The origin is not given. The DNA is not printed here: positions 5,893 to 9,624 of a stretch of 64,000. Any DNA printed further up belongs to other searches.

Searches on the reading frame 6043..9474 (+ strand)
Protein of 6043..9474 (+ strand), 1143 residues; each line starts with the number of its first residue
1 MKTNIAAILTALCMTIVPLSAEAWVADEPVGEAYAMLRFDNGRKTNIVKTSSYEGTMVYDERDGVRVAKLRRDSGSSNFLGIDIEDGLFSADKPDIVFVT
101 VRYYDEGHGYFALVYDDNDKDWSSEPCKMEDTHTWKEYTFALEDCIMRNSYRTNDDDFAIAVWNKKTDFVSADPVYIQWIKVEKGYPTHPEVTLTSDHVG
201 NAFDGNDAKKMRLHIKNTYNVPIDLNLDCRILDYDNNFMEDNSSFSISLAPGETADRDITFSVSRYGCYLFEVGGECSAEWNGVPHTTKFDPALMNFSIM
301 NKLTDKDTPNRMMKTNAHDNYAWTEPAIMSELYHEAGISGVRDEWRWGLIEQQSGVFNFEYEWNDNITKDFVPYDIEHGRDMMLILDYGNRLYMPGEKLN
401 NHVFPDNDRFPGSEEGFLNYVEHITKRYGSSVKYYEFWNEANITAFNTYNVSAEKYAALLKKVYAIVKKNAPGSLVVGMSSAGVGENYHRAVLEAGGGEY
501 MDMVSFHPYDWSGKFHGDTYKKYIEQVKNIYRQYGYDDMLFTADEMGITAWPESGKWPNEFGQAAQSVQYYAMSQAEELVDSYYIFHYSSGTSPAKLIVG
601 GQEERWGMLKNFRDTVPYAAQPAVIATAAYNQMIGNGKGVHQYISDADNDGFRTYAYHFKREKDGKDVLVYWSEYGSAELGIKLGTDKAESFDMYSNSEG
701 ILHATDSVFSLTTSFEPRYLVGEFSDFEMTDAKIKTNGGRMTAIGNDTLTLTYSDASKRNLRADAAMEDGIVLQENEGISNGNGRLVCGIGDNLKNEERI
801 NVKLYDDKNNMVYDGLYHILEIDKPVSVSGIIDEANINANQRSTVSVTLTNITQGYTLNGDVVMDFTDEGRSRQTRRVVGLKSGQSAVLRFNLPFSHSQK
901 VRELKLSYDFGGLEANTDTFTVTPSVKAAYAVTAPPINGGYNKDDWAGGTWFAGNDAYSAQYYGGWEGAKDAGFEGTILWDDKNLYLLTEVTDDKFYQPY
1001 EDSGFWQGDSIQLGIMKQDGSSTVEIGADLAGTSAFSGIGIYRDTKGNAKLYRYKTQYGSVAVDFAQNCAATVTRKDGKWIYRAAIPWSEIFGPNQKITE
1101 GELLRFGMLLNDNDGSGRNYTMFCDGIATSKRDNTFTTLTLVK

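Call 12: search_protein_families(library=pfam, proteins=[window:6043-9474:+])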
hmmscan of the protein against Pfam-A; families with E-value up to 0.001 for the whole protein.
window:6043-9474:+ (1143 aa): 2 families
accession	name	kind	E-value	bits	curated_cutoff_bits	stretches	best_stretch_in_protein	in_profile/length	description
PF06452.16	CBM9_1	-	1.5e-07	31.9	23.4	1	963-1122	21-161/185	Carbohydrate family 9 binding domain-like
PF07705.17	CARDB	-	9.3e-05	23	22.7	1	830-909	8-84/101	CARDB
